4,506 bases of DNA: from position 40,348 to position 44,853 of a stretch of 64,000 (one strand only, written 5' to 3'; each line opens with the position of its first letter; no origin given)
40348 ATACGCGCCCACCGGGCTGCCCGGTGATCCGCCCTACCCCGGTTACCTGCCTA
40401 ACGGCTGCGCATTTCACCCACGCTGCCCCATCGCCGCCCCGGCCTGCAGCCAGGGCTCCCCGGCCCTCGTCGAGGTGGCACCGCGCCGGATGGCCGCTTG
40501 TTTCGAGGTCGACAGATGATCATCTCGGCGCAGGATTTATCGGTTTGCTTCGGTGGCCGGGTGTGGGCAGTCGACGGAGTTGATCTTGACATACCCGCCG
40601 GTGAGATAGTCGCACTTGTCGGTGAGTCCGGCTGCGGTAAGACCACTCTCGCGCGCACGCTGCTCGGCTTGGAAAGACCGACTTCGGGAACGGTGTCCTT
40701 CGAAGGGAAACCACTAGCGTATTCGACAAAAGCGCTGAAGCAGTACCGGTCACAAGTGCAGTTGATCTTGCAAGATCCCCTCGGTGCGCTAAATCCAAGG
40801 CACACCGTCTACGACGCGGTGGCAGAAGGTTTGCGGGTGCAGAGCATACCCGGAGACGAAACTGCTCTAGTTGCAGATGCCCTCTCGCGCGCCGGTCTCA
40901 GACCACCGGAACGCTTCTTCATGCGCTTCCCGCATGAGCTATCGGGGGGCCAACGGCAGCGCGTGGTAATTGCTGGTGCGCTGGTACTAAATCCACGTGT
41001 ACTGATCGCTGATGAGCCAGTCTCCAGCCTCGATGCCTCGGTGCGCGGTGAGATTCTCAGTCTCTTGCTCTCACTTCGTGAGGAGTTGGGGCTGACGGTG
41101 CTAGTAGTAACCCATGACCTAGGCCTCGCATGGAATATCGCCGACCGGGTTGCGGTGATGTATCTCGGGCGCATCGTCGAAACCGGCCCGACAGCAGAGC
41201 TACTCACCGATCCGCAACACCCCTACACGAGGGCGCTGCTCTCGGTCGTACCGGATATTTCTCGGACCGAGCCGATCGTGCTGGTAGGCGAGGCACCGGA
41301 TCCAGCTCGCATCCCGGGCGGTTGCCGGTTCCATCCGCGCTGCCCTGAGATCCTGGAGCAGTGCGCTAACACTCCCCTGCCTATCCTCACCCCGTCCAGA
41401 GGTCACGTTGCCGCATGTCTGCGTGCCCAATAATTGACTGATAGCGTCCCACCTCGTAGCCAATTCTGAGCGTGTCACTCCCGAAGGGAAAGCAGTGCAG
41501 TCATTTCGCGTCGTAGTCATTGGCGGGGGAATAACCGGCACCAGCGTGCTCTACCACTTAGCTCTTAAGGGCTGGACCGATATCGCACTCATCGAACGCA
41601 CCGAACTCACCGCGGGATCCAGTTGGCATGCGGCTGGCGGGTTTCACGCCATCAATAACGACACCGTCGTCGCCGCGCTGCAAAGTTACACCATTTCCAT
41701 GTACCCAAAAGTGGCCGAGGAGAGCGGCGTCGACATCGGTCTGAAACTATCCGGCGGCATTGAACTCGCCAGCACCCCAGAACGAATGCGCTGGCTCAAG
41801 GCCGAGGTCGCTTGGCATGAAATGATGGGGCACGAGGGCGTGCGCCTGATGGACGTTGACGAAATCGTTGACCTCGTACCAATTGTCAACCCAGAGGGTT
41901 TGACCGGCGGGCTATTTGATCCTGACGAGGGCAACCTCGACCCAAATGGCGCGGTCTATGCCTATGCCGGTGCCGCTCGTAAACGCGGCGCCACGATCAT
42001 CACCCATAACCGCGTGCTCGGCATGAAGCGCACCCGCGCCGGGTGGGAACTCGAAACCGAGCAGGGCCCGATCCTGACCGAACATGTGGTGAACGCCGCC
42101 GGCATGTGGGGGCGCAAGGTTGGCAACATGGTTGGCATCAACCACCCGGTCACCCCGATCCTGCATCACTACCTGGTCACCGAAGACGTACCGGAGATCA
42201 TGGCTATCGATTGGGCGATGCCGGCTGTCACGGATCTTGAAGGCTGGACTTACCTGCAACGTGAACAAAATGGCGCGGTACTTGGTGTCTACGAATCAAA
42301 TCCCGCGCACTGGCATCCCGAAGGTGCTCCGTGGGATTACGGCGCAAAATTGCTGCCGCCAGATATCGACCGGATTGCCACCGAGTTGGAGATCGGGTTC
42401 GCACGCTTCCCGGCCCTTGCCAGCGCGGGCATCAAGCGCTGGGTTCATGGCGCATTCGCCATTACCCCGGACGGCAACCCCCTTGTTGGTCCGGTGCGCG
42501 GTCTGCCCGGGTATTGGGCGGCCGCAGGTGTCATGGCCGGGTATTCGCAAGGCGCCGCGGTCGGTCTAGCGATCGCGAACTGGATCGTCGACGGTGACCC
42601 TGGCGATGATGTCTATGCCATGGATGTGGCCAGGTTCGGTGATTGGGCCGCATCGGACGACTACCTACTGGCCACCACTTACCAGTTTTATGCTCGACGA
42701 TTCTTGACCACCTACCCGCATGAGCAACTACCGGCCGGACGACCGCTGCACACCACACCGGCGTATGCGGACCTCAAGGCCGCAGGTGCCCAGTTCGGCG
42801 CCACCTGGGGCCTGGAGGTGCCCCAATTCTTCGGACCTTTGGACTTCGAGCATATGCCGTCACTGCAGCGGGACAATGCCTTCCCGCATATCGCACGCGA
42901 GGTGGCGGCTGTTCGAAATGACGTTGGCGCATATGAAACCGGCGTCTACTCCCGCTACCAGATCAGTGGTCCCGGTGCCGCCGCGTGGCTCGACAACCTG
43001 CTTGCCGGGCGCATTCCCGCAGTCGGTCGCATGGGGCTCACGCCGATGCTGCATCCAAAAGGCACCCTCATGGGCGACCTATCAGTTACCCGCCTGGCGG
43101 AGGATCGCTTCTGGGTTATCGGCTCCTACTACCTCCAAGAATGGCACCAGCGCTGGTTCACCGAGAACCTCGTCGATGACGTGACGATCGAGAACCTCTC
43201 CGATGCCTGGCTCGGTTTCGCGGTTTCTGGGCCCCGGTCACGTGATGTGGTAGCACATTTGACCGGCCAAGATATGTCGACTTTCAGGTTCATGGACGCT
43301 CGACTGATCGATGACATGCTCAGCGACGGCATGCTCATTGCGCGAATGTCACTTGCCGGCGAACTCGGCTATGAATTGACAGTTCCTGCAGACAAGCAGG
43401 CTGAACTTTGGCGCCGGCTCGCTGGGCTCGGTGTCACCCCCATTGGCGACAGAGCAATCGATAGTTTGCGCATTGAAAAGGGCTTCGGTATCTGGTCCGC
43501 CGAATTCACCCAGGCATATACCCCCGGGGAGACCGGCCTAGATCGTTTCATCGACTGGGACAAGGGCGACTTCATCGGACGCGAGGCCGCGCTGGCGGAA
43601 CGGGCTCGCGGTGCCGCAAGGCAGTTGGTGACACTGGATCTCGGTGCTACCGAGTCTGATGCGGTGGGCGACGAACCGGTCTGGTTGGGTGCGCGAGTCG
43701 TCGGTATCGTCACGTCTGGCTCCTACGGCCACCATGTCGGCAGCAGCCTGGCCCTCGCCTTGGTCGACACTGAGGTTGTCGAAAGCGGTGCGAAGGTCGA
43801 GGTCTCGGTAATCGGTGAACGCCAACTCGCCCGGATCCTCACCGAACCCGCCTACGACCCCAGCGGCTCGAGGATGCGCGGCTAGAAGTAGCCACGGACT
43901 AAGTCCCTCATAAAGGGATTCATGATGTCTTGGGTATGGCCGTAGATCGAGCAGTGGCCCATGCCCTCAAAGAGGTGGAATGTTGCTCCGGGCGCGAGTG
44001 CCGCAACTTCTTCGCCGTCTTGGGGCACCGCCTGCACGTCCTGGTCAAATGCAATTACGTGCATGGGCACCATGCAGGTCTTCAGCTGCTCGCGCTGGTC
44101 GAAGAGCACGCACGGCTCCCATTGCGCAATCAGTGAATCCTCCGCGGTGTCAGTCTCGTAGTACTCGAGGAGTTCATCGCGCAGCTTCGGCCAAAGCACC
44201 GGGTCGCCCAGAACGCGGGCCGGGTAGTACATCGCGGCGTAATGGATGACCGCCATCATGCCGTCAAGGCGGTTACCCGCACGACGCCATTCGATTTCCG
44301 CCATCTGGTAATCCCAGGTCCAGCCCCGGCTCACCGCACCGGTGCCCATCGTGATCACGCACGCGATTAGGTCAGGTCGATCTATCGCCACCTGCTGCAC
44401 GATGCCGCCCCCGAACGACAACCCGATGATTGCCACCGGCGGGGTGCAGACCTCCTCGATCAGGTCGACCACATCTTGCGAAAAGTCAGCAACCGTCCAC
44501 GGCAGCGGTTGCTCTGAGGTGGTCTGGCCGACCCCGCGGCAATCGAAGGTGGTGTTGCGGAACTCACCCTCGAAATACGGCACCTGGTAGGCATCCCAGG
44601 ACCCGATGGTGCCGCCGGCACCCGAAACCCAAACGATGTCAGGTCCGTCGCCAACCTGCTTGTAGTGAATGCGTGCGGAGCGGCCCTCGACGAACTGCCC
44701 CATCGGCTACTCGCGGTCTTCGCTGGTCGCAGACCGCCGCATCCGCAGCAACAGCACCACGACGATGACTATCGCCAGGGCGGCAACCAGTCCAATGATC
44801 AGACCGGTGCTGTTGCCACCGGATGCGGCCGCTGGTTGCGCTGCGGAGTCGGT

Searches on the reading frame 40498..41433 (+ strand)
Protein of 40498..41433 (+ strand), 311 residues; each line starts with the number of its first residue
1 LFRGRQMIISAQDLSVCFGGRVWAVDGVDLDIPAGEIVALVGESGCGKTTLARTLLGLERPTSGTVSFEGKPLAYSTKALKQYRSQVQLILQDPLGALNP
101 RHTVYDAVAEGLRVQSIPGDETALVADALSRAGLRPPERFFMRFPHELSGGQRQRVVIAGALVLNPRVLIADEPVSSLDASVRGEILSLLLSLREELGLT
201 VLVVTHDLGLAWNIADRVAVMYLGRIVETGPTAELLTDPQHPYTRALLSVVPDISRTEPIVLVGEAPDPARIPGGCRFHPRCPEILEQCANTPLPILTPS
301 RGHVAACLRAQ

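Call 26: search_protein_families(library=pfam, proteins=[window:40498-41433:+], max_evalue=0.00001)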
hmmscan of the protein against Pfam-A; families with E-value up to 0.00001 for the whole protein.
window:40498-41433:+ (311 aa): 3 families
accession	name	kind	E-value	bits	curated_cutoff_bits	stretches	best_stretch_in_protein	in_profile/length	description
PF00005.33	ABC_tran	-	2e-34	119.6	25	1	26-175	2-136/137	ABC transporter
PF08352.17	oligo_HPY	-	1.4e-18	67.5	27.1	1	227-289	1-65/65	Oligopeptide/dipeptide transporter, C-terminal region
PF13191.12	AAA_16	-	1.8e-06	29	32.6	1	34-133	23-124/167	AAA ATPase domain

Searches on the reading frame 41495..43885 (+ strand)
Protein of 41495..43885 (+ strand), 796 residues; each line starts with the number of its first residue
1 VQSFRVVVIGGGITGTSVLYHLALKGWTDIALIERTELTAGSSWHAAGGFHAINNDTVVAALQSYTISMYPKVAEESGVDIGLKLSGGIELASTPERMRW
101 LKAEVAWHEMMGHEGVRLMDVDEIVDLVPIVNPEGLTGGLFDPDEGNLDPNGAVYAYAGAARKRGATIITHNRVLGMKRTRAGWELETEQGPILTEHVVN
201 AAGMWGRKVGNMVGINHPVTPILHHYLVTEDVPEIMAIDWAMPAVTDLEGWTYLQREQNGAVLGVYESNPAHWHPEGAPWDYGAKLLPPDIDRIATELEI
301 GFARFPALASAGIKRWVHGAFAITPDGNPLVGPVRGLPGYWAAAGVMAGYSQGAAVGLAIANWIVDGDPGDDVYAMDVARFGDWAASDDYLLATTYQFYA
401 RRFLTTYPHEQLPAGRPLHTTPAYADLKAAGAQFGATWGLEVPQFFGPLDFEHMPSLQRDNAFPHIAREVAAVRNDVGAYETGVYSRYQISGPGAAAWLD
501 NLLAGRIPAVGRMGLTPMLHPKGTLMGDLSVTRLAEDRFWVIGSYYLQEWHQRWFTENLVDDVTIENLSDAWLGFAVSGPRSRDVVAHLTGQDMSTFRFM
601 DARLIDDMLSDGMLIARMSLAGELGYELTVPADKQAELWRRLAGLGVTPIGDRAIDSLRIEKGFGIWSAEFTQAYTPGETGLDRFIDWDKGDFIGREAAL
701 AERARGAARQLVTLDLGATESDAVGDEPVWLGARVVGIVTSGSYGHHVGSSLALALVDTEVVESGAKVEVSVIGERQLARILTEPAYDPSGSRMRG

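Call 26: search_protein_families(library=pfam, proteins=[window:41495-43885:+], max_evalue=0.00001)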
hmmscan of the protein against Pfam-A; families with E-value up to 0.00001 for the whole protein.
window:41495-43885:+ (796 aa): 4 families
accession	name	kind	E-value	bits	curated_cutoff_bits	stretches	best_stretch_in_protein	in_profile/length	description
PF01266.30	DAO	-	1.5e-59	202.8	27.9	1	5-363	1-353/353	FAD dependent oxidoreductase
PF01571.26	GCV_T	-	2.1e-53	181.7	25.6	1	424-684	2-254/255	Aminomethyltransferase folate-binding domain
PF08669.17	GCV_T_C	-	8.4e-19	67.7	25.9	1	709-788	1-80/80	Glycine cleavage T-protein C-terminal barrel domain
PF16350.10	FAO_M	-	2.6e-13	50.4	27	1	366-420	1-55/56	FAD dependent oxidoreductase central domain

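Call 107: search_protein_families(library=ncbifam, proteins=[window:41495-43885:+], max_evalue=1e-10)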
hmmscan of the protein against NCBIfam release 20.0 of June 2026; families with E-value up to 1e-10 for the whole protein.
window:41495-43885:+ (796 aa): 14 families
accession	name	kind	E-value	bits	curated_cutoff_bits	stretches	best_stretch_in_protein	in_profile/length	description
NF001567.0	PRK00389.1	subfamily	3.6e-50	170.9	300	1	464-789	32-355/359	glycine cleavage system aminomethyltransferase GcvT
TIGR00528.1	gcvT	equivalog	1.8e-45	155.4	235.85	1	466-776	32-349/362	glycine cleavage system aminomethyltransferase GcvT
TIGR01372.1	soxA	subfamily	1.1e-42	146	1164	1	465-795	645-995/996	sarcosine oxidase subunit alpha family protein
NF053776.1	TmaoDeMthMsil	equivalog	1.2e-42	146.4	1100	1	469-795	421-762/763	trimethylamine N-oxide demethylase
NF010093.0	PRK13579.1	equivalog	3.7e-33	114.8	459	1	467-784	42-361/371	glycine cleavage system aminomethyltransferase GcvT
NF009133.0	PRK12486.1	equivalog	1.2e-23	83.7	410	1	462-772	40-354/369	dimethylsulfoniopropionate demethylase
TIGR02352.1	thiamin_ThiO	equivalog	5.6e-22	78.3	250.8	1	6-223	1-224/351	glycine oxidase ThiO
NF008425.0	PRK11259.1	equivalog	2.9e-16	59.4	257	1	3-211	4-210/377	N-methyl-L-tryptophan oxidase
TIGR03377.1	glycerol3P_GlpA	equivalog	2.4e-14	52.8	552.8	1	6-221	2-219/530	anaerobic glycerol-3-phosphate dehydrogenase subunit GlpA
TIGR03364.1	HpnW_proposed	hypoth_equivalog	8.7e-14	51.4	285.1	1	5-202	2-193/365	TIGR03364 family FAD-dependent oxidoreductase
TIGR01373.1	soxB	subfamily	1.8e-13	50.1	529.45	1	3-382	30-400/407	sarcosine oxidase subunit beta family protein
NF008313.0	PRK11101.1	equivalog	1.1e-11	44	425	1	4-216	9-223/548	anaerobic glycerol-3-phosphate dehydrogenase subunit A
TIGR03197.1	MnmC_Cterm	equivalog_domain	6.6e-11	41.9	174.2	1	6-204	2-201/400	FAD-dependent 5-carboxymethylaminomethyl-2-thiouridine(34) oxidoreductase MnmC1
NF050086.1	pipecolate_AmaA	exception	8e-11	41.2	600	0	4-204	26-235/425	L-pipecolate oxidase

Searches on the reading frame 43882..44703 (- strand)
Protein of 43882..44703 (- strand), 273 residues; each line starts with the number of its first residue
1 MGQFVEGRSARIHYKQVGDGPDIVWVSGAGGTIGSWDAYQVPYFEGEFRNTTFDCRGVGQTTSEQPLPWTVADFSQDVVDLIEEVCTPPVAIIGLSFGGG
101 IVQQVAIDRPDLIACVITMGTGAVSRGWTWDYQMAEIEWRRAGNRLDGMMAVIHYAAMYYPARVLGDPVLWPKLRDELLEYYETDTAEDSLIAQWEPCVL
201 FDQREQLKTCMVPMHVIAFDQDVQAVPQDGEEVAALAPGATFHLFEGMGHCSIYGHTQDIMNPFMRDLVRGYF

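Call 26: search_protein_families(library=pfam, proteins=[window:43882-44703:-], max_evalue=0.00001)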
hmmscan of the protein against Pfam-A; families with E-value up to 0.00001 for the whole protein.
window:43882-44703:- (273 aa): 3 families
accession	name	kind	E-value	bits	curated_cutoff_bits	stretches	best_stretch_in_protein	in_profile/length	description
PF12697.13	Abhydrolase_6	-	3.8e-16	60.8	26.3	1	23-253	1-207/217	Alpha/beta hydrolase family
PF00561.26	Abhydrolase_1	-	1.7e-13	51.3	25.8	1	23-254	3-242/245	alpha/beta hydrolase fold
PF12146.15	Hydrolase_4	-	1.5e-06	28.1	27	0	26-121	10-109/239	Serine aminopeptidase, S33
